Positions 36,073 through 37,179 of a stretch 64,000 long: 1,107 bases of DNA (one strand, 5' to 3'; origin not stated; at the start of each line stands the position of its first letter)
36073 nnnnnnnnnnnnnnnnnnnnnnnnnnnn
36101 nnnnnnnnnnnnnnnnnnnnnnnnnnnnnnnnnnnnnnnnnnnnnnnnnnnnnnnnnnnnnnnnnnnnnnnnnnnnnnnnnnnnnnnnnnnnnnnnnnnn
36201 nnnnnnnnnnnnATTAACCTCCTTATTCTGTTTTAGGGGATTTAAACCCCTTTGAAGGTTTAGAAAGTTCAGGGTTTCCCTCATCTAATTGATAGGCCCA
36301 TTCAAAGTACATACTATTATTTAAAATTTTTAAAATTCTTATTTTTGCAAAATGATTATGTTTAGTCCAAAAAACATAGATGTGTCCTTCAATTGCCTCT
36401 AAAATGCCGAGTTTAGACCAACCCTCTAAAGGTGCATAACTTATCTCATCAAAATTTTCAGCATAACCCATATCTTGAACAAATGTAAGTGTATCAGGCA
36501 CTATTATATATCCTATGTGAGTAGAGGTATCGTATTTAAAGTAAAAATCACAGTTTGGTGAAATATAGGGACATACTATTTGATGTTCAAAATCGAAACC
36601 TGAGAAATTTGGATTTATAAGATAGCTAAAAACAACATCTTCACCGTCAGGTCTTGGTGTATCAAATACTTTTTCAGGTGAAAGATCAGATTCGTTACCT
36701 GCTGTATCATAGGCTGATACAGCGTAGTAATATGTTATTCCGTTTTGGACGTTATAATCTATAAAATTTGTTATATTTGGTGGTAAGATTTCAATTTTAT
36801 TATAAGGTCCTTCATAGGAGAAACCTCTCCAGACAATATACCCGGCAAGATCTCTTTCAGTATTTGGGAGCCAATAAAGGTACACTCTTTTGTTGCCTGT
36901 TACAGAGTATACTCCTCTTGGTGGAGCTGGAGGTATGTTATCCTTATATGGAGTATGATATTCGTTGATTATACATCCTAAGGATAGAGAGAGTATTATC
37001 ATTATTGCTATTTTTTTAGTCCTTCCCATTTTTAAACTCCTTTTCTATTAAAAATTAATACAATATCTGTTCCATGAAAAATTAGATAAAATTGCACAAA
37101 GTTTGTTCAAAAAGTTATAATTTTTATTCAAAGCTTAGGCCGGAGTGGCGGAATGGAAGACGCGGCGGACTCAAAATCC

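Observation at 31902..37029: Minus-strand operon: FN3 lipoprotein, DUF4384-like aromatic/charged-repeat protein, small secreted protein, orphan ABC ATPase, sugar-nucleotide dehydratase, radical SAM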

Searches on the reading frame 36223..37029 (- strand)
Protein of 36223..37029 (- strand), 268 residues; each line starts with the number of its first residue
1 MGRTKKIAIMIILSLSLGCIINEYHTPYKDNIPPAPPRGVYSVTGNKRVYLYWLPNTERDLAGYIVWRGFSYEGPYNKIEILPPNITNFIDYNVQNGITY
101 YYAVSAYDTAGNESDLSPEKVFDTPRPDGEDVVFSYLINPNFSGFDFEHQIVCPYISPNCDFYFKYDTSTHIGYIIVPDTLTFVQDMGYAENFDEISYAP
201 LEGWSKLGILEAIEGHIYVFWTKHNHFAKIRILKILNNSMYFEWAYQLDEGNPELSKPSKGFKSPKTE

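Call 3: search_protein_families(library=pfam, proteins=[window:36223-37029:-], max_evalue=0.01)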
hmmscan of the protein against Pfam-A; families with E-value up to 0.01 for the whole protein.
window:36223-37029:- (268 aa): 0 families

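Call 4: search_protein_families(library=ncbifam, proteins=[window:36223-37029:-], max_evalue=0.01)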
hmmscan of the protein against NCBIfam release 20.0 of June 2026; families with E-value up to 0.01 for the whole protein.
window:36223-37029:- (268 aa): 2 families
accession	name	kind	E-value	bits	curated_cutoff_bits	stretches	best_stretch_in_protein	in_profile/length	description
NF041611.1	exoglucan_CbhB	equivalog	0.00083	17.5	1950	1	28-119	795-881/997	exoglucanase CbhB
NF045522.1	MXAN_2561_fam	equivalog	0.0028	17.2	150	1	92-120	226-254/304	MXAN_2561 family MXYO-CTERM-anchored protein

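Call 18: find_homologous_proteins(query=window:36223-37029:-, max_evalue=0.001)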
Query window:36223-37029:- (268 aa): 750 proteins with E <= 0.001 among 887 candidates; the best 120 are listed.
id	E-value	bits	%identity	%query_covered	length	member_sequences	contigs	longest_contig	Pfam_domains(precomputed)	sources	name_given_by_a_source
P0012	1.2e-184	630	100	100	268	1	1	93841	-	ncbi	ncbi:MAG: fibronectin type III domain-containing protein [Candidatus Hydrothermales bacterium]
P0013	1.5e-149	515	83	98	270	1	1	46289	-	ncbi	ncbi:MAG: fibronectin type III domain-containing protein [Candidatus Hydrothermales bacterium]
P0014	6.9e-130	451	73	100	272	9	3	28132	-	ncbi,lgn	ncbi:MAG: hypothetical protein ABIM54_03740 [candidate division WOR-3 bacterium]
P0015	9.4e-123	427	72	99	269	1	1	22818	-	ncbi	-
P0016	5.5e-118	412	67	99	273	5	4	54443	-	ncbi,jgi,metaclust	metaclust:\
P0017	2.7e-117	409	67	96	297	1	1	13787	-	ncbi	-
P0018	5.0e-117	409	66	100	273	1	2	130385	-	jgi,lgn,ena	-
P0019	8.9e-111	388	66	95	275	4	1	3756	-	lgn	-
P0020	4.6e-92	327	57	96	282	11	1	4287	-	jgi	jgi:hypothetical protein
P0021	1.9e-87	312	58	93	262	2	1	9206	-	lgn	-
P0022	7.0e-86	306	54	93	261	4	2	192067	-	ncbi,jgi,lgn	-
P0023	8.9e-85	303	55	94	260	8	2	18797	-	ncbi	ncbi:MAG: hypothetical protein ABIM60_06430 [candidate division WOR-3 bacterium]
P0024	1.7e-69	253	52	85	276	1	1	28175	-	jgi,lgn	jgi:hypothetical protein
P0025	2.1e-68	249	49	95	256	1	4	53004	-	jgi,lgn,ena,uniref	uniref:Fibronectin type-III domain-containing protein n=1 Tax=candidate division WOR-3 bacterium Tax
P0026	5.0e-68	248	51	91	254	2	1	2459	-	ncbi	-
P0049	5.0e-64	235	52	84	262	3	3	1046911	-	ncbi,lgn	ncbi:MAG: hypothetical protein ACPLN0_03850 [Candidatus Hydrothermia bacterium]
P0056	1.8e-63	233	46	94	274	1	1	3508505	-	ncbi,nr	ncbi:conserved hypothetical protein [Candidatus Zixiibacteriota bacterium]|nr:conserved hypothetical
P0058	2.5e-63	232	45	99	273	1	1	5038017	-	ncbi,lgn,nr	ncbi:MAG: hypothetical protein JSV84_14775 [Gemmatimonadota bacterium]|nr:MAG: hypothetical protein 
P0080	2.8e-61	226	45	89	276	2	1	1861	PF00041.28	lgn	-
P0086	7.6e-61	224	43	96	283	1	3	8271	PF25833.1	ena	-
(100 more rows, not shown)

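Call 20: find_encoding_contigs(protein=P0056, flank=7000, max_places=1)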
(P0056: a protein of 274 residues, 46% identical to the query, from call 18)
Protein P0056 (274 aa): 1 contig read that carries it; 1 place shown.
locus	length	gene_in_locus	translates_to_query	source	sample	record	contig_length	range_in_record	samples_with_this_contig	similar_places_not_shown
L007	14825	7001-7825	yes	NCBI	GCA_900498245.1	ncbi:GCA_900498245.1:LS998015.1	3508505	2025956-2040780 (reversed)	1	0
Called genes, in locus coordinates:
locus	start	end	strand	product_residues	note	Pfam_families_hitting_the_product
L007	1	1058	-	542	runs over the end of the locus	PF07705:CARDB, PF00404:Dockerin_1 (weak)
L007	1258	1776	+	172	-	PF01797:Y1_Tnp (weak)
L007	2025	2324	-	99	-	-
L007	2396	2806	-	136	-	-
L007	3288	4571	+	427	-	PF00860:Xan_ur_permease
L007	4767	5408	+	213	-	PF13505:OMP_b-brl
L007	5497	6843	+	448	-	PF00072:Response_reg, PF00158:Sigma54_activat, PF01078:Mg_chelatase (faint), PF14532:Sigma54_activ_2, PF07724:AAA_2 (faint), PF07728:AAA_5 (weak), PF25601:AAA_lid_14, PF02954:HTH_8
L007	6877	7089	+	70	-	-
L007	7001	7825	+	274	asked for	-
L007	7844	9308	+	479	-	PF14326:DUF4384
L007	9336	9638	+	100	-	-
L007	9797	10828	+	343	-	PF03444:WHD_HrcA, PF01628:HrcA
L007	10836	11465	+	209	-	PF01025:GrpE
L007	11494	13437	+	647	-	PF00012:HSP70, PF06723:MreB_Mbl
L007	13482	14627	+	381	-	PF00226:DnaJ, PF01556:DnaJ_C, PF00684:DnaJ_CXXCXGXG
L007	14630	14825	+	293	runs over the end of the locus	PF06325:PrmA, PF05175:MTS, PF02475:TRM5-TYW2_MTfase (weak), PF13489:Methyltransf_23 (weak), PF13847:Methyltransf_31, PF08241:Methyltransf_11 (weak), PF13649:Methyltransf_25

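Call 21: find_encoding_contigs(protein=P0058, flank=7000, max_places=1)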
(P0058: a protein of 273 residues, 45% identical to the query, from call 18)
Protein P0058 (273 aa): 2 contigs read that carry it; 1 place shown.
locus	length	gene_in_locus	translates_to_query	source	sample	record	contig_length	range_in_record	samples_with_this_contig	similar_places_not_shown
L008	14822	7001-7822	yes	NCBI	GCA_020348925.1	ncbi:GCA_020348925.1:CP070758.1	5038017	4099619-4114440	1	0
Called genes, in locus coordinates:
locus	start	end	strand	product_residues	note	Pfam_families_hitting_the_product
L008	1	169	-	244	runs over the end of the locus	PF13484:Fer4_16 (weak)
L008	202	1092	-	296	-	PF01926:MMR_HSR1, PF02421:FeoB_N, PF02492:cobW (faint), PF03193:RsgA_GTPase (faint), PF10662:PduV-EutP, PF00350:Dynamin_N (faint), PF00009:GTP_EFTU, PF07650:KH_2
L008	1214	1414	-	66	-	PF00313:CSD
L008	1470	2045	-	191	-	-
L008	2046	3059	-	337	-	PF03687:UPF0164 (weak)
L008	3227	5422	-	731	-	PF22544:HYDIN_VesB_CFA65-like_Ig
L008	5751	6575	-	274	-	PF02811:PHP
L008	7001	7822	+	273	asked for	-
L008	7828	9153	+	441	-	PF14326:DUF4384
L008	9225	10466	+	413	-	PF03349:Toluene_X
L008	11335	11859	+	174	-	PF16022:DUF4783 (faint)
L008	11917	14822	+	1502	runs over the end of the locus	PF00512:HisKA (faint), PF00672:HAMP, PF02518:HATPase_c, PF14501:HATPase_c_5 (faint)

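Call 22: find_encoding_contigs(protein=P0049, flank=7000, max_places=1)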
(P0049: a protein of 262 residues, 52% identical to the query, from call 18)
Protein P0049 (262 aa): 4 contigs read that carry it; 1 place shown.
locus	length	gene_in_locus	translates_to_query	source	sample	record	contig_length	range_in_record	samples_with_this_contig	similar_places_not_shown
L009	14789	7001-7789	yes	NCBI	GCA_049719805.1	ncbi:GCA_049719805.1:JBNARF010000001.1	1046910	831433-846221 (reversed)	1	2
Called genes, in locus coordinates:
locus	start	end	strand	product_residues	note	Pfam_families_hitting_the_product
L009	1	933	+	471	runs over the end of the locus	-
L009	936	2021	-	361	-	PF03462:PCRF, PF00472:RF-1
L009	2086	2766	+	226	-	-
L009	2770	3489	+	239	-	-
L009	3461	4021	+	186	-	PF03602:Cons_hypoth95, PF13847:Methyltransf_31, PF09445:Methyltransf_15 (weak)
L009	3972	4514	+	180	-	PF01467:CTP_transf_like, PF08218:Citrate_ly_lig (faint)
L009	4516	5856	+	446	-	PF01841:Transglut_core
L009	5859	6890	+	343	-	PF13378:MR_MLE_C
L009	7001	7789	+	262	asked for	-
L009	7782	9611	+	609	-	PF04773:FecR (weak), PF20245:DUF6600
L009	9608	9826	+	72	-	-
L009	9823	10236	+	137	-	PF17957:Big_7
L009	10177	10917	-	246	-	PF02673:BacA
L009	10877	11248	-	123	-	PF13411:MerR_1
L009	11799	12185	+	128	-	PF01597:GCV_H, PF00364:Biotin_lipoyl (faint)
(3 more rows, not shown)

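Call 40: find_related_loci(query=A3, collection=genome_contigs, flank=6000)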
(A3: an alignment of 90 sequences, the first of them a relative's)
Query A3 (268 aa) in genome_contigs; peptide patterns used: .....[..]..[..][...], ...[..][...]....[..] (x = any residue, [..] = any of these).
600 stretches matched a pattern (row limit reached: there are more); 359 encode a relative of the query (tblastn E <= 1e-3); the best 80 are kept; 80 distinct loci.
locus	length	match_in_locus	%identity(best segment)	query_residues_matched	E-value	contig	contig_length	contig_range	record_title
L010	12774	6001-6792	83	6-268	2e-149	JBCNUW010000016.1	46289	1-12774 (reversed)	MAG: Candidatus Hydrothermales bacterium isolate DT_Bin_18 contig16, whole genome shotgun sequence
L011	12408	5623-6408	67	6-263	4e-118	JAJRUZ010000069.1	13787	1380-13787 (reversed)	MAG: candidate division WOR-3 bacterium isolate Dive96_bin10.253 k141_2946656, whole genome shotgun sequence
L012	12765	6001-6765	53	2-258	3e-87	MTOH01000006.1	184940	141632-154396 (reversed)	MAG: Candidatus Hydrothermus pacificus isolate JdFR-72 JGI24020J35080_1000025, whole genome shotgun sequence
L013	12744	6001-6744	55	5-256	1e-85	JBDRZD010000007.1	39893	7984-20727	MAG: candidate division WOR-3 bacterium isolate JZ-1_201705_bins_100 JZ-1_201705_bins_100_scaffold_7, whole genome shotg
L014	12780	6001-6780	47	3-268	1e-71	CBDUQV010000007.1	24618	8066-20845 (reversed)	MAG TPA_asm: uncultured bacterium isolate SRR22302361_binner13_Refined_118 genome assembly, contig: ERZ25748748.702, who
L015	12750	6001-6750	48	1-257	3e-69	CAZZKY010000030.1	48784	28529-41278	MAG TPA_asm: uncultured bacterium isolate binchicken_co25_44 genome assembly, contig: k141_143829, whole genome shotgun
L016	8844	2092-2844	48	1-257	9e-69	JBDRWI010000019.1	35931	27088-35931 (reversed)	MAG: candidate division WOR-3 bacterium isolate JZ-2_201705_bins_215 JZ-2_201705_bins_215_scaffold_19, whole genome shot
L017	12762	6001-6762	48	1-257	6e-69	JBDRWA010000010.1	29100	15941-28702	MAG: candidate division WOR-3 bacterium isolate JZ-2_201709_bins_162 JZ-2_201709_bins_162_scaffold_10, whole genome shot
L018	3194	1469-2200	47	6-255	8e-67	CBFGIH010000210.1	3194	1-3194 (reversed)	MAG: candidate division WOR-3 bacterium isolate Cr_S_Bin.42.optimized.1 genome assembly, contig: NODE_210_length_3194_co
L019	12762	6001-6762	48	8-262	2e-66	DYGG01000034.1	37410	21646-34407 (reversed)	MAG TPA_asm: Ignavibacterium sp. isolate BE2012_50_10 Afr_mines_BE2012_562_length_37410_cov_3_970472, whole genome shotg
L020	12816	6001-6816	45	3-265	6e-66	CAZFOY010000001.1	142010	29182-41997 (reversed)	MAG TPA_asm: uncultured Ignavibacteriales bacterium isolate binchicken_co224_254 genome assembly, contig: NODE_19_length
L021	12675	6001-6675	49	30-256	1e-65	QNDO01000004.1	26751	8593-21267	MAG: Candidatus Hydrothermota bacterium isolate B29_G16 B29_Guay16_scaffold_00663, whole genome shotgun sequence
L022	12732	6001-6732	46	5-255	2e-65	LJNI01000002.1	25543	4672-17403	MAG: candidate division TA06 bacterium DG_78 16026, whole genome shotgun sequence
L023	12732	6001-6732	45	6-255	3e-65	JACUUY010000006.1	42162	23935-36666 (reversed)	MAG: candidate division WOR-3 bacterium isolate Kmv43 NODE_370_length_42162_cov_7.673403, whole genome shotgun sequence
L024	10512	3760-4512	45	3-255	3e-65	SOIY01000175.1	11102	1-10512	MAG: Candidatus Stahlbacteria bacterium isolate E29_bin50 NODE_1854_length_11102_cov_33.411333, whole genome shotgun seq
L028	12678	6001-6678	48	29-255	2e-63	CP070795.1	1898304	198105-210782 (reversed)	MAG: candidate division WOR-3 bacterium isolate bin1428 chromosome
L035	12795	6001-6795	42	2-260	2e-62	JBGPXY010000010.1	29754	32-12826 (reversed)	MAG: Candidatus Eisenbacteria bacterium isolate OBJ1_062018_090_26 k141_3401100_length_29754_cov_14.0000, whole genome s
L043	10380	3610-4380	44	6-257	7e-61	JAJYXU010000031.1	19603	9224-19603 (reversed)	MAG: Bacteroidetes bacterium isolate FK3.bin67 NODE_5466_length_19603_cov_3.480437, whole genome shotgun sequence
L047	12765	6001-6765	43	2-258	2e-60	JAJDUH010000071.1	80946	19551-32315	MAG: Candidatus Poribacteria bacterium isolate jk18x1bzbins.72 k141_1230992, whole genome shotgun sequence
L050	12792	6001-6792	43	1-261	3e-60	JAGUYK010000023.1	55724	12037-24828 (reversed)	MAG: Ignavibacteriales bacterium isolate DeMMO6_3 c_000000000319, whole genome shotgun sequence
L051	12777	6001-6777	42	1-257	2e-60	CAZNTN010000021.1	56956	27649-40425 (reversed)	MAG TPA_asm: uncultured Melioribacter sp. isolate binchicken_co266_264 genome assembly, contig: NODE_1134_length_56956_c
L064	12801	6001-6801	42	1-265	2e-58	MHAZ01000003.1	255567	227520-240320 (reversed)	MAG: Stygiobacter sp. RIFOXYC2_FULL_38_25 rifoxyc2_full_scaffold_15, whole genome shotgun sequence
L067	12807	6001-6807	41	1-263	5e-58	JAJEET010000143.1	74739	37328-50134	MAG: Candidatus Poribacteria bacterium isolate p16x34bins.5 k141_156411, whole genome shotgun sequence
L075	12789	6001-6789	42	1-260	2e-57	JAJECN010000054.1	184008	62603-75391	MAG: Candidatus Poribacteria bacterium isolate jk18xAbins.24 k141_942705, whole genome shotgun sequence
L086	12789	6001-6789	41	1-260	1e-56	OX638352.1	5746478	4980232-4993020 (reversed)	MAG: uncultured Poribacteria bacterium isolate 319d9eaa-e5ea-4d6b-972a-5b23a2ce0867 genome assembly, chromosome: 1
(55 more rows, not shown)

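Call 44: predict_structure(alignment_id=A3)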
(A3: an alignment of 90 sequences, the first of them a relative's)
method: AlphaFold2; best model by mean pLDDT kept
length: 268 residues; sequences in the alignment: 90
mean_pLDDT: 90.8   pTM: 0.79
mean pLDDT of the five models: 90.8, 90.3, 90.1, 89.1, 88.6
residues with pLDDT >= 90: 215; 70-90: 25; 50-70: 16; < 50: 12
segments of 3 or more residues with pLDDT < 50: 257-268
pLDDT, mean of each block of 10 residues (from residue 1): 78 79 72 97 96 97 98 96 98 96 98 97 96 98 98 98 98 96 96 91 93 98 94 98 94 53 34
secondary structure, 60 per line:
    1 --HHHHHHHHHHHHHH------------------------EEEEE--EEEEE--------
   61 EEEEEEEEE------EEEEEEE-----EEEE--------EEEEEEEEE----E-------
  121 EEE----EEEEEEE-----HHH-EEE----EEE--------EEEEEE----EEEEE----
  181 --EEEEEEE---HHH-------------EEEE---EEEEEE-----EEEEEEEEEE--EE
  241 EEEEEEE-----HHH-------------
elements in order: H3-16 E41-45 E48-52 E61-69 E76-82 E88-91 E100-108 E121-123 E128-134 E144-146 E151-153 E162-167 E172-176 E183-189 E209-212 E216-221 E227-236 E239-247

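Call 49: fold_search(model_id=the predicted structure, library=pdb)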
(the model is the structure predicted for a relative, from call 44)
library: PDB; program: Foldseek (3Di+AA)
matches with E <= 10: 1831; with E <= 0.001: 349
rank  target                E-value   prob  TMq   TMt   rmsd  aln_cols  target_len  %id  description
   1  7zn2_f                1.1e-06  1.00  0.29  0.13  14.6       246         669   13  Tail tip of siphophage T5 : full complex after interaction with its bacterial receptor FhuA (released 2023-02-08)
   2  4ei0_A                2.4e-06  1.00  0.40  0.37  12.0       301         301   12  Crystal structure of a DUF4466 family protein (PARMER_03218) from Parabacteroides merdae ATCC 43184 at 2.00 A resoluti (released 2012-05-30)
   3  1qg3_B                3.0e-06  1.00  0.28  0.38  14.4       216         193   14  CRYSTAL STRUCTURE OF A TANDEM PAIR OF FIBRONECTIN TYPE III DOMAINS FROM THE CYTOPLASMIC TAIL OF INTEGRIN ALPHA6 BETA4 (released 1999-08-20)
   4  6mfa                  4.1e-06  1.00  0.31  0.23  12.6       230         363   13  Fragment of human fibronectin containing the 4th-7th type III domains (released 2019-09-18)
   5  7y6e_E                4.4e-06  1.00  0.31  0.42  10.5       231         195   13  Crystal structure of sDscam FNIII23 domains, isoform Beta2v6 (released 2023-05-24)
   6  8os3                  4.6e-06  1.00  0.31  0.75   2.3        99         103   21  Crystal structure of the titin domain Fn3-11 (released 2023-08-23)
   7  6tpv_B                4.6e-06  1.00  0.31  0.41  14.0       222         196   13  Crystal structures of FNIII domain one and two of the human leucocyte common antigen-related protein, LAR (released 2020-05-13)
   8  6ygn_A                4.6e-06  1.00  0.30  0.15  13.5       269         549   12  Titin kinase and its flanking domains (released 2021-04-07)
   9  4ei0_B                5.1e-06  1.00  0.42  0.38  11.8       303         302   12  Crystal structure of a DUF4466 family protein (PARMER_03218) from Parabacteroides merdae ATCC 43184 at 2.00 A resoluti (released 2012-05-30)
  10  5z06_B                6.4e-06  1.00  0.31  0.12   2.0        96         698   25  Crystal structure of beta-1,2-glucanase from Parabacteroides distasonis (released 2018-05-30)
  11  8xjs_A                6.4e-06  1.00  0.27  0.10  19.1       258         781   14  Cryo-EM structure of human insulin receptor bound to 3 IGF-I (released 2024-12-25)
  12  4q58_C                6.7e-06  1.00  0.28  0.40  14.3       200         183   17  Crystal structure of the plectin 1a actin-binding domain/integrin beta 4 fragment complex (released 2014-07-23)
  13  5jip_B                7.5e-06  1.00  0.27  0.24   3.5        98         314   22  Crystal structure of the Clostridium perfringens spore cortex lytic enzyme SleM (released 2016-08-10)
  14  5z06_A                9.3e-06  1.00  0.30  0.12   2.4        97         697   26  Crystal structure of beta-1,2-glucanase from Parabacteroides distasonis (released 2018-05-30)
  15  5jip_A                9.8e-06  1.00  0.29  0.25   2.5        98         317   21  Crystal structure of the Clostridium perfringens spore cortex lytic enzyme SleM (released 2016-08-10)
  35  3mpc_A                2.0e-05  1.00  0.30  0.81   1.7        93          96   29  The crystal structure of a Fn3-like protein from Clostridium thermocellum (released 2010-08-11)
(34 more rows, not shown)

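Call 53: search_protein_families(library=pfam, alignment_id=A4, max_evalue=0.001)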
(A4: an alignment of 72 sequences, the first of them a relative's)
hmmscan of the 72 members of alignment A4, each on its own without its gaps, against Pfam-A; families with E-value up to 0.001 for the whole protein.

A. member 1, L010:6782-7954:+ (391 aa): 1 family
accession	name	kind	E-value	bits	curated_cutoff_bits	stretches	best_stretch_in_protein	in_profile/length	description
PF14326.11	DUF4384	-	1.3e-11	44.8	27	1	39-114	1-77/81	Domain of unknown function (DUF4384)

B. families by the number of members that match (of 72 scanned): 7 families
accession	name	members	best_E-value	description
PF14326.11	DUF4384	23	3.3e-24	Domain of unknown function (DUF4384)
PF16022.11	DUF4783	16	4e-20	Domain of unknown function (DUF4783)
PF18935.5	DUF5683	10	1.4e-05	Family of unknown function (DUF5683)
PF20245.3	DUF6600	7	7.2e-31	Family of unknown function (DUF6600)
PF04773.18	FecR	7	3e-08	FecR protein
PF08308.17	PEGA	7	2.2e-06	PEGA domain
PF11306.15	DUF3108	1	2.3e-33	Protein of unknown function (DUF3108)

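Call 65: search_solved_structures(query=A3, max_evalue=0.1)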
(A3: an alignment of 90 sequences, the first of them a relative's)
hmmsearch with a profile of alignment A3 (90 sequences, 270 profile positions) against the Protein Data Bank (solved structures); distinct sequences matched with E-value up to 0.1: 19.
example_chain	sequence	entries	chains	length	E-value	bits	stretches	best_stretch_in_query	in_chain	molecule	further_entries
3mpc_A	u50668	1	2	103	2.4e-10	43.2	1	33-127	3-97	Fn3-like protein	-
5g56_A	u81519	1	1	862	3.3e-09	39.5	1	32-128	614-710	CARBOHYDRATE BINDING FAMILY 6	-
5z06_A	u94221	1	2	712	1.9e-07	33.7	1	48-139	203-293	BDI_3064 protein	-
8pn5_A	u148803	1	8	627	5.2e-07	32.3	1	27-116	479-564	DUF3472 domain-containing protein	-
8pmu_A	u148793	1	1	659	5.6e-07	32.2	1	27-116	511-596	DUF3472 domain-containing protein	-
8pn3_A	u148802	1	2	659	5.6e-07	32.2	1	27-116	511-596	DUF3472 domain-containing protein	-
8q6t_I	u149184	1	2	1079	8.5e-07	31.6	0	47-110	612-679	Titin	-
8g4l_bm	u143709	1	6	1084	8.6e-05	25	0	34-106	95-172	Titin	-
4yh7_A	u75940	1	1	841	0.00031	23.2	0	29-83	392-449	Receptor-type tyrosine-protein phosphatase delta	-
5jip_A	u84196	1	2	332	0.00057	22.3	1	33-82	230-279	Cortical-lytic enzyme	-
9vsf_A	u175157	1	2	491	0.0021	20.5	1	34-110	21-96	Beta-1,3-glucanase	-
3lpw_A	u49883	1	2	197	0.0029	20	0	35-106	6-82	A77-A78 domain from Titin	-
1wj3_A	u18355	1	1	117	0.0071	18.7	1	27-85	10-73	KIAA1496 protein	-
7jgt_A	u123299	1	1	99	0.0087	18.4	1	34-110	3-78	Fibronectin type-III domain-containing protein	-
7jgu_A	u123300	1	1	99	0.01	18.2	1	34-110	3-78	Fibronectin type-III domain-containing protein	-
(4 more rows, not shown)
